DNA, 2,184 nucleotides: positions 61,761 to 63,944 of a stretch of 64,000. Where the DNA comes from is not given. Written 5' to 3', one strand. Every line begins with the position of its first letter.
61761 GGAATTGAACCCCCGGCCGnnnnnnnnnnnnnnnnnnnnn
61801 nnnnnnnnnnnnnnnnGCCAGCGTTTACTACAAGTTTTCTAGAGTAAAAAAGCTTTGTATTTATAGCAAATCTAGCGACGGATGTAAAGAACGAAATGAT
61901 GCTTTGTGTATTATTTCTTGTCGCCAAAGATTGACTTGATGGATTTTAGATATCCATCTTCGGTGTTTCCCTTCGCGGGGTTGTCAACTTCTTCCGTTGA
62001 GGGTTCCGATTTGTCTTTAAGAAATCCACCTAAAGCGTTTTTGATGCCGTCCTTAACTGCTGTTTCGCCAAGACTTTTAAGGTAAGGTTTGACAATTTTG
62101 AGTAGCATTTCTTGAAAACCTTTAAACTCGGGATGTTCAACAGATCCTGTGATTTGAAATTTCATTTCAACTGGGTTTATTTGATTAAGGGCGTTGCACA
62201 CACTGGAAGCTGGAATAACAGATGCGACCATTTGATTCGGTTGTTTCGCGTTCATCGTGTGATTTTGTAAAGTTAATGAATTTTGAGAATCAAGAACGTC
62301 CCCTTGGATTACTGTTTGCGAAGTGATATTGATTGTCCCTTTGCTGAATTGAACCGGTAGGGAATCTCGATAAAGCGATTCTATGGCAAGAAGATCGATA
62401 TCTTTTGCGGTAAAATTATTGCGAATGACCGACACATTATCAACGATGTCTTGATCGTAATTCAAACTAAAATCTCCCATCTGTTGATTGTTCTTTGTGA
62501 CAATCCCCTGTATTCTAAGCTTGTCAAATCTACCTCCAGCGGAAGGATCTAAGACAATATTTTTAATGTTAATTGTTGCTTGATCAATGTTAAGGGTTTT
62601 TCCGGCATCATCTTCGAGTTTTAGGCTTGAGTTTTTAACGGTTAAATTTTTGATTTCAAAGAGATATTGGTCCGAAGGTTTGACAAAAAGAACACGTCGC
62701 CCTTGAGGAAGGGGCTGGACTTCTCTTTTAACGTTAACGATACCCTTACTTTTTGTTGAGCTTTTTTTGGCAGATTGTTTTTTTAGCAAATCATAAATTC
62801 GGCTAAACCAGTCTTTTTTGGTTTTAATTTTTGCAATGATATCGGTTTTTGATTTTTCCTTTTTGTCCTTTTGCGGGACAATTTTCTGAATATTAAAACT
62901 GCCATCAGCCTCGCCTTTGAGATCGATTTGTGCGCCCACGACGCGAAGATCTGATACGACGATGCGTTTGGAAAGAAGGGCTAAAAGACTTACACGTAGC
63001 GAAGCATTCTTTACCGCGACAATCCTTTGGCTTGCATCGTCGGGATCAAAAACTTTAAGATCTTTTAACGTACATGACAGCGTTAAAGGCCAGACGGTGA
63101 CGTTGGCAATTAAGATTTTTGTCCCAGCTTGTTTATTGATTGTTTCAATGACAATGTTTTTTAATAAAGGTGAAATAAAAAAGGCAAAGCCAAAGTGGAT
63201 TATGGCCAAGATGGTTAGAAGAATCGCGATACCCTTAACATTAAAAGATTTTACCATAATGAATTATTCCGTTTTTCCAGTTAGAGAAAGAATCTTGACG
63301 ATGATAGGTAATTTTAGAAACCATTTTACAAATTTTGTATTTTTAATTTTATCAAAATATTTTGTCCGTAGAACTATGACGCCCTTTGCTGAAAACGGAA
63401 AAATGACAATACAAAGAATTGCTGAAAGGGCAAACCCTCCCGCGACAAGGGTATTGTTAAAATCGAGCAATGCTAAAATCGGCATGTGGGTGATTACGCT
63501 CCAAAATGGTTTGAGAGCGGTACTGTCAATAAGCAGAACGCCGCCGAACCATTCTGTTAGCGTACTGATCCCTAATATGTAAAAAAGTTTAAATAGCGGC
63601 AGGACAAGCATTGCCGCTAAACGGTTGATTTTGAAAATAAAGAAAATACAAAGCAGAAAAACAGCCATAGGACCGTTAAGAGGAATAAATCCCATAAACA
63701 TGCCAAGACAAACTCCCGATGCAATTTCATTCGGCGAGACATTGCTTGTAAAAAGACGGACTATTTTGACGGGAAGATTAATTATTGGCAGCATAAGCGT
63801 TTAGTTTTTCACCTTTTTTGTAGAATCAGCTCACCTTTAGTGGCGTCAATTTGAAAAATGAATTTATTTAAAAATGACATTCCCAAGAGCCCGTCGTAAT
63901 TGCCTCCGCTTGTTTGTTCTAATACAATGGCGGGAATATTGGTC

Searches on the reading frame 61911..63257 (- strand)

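Call 16: search_protein_families(library=pfam, proteins=[window:61911-63257:-])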
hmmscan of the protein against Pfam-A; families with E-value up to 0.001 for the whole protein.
window:61911-63257:- (448 aa): 2 families
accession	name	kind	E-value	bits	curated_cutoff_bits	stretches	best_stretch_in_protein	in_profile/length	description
PF05359.17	DUF748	-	6.7e-22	77.8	50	1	10-345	18-287/1037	Domain of Unknown Function (DUF748)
PF05170.20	AsmA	-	2.6e-12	46.8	29.8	1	11-263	10-218/607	AsmA family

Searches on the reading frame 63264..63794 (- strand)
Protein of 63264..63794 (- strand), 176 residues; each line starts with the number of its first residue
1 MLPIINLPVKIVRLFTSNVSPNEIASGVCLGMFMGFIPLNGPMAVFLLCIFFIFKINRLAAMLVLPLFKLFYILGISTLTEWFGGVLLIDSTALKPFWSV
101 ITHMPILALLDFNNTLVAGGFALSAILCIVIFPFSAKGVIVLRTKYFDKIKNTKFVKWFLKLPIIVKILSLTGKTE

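Call 58: find_encoding_contigs(protein=window:63264-63794:-, flank=10000, max_places=3)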
Protein window:63264-63794:- (176 aa): 1 contig read that carries it; 1 place shown.
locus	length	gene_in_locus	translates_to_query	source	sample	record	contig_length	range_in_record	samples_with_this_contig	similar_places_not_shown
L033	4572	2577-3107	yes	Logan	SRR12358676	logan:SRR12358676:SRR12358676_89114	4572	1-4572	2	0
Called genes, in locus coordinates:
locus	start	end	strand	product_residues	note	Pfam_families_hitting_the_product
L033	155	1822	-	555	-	PF02463:SMC_N, PF13175:AAA_15, PF13476:AAA_23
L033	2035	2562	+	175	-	PF13650:Asp_protease_2, PF13975:gag-asp_proteas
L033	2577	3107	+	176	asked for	PF09835:DUF2062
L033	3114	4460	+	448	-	PF05170:AsmA, PF05359:DUF748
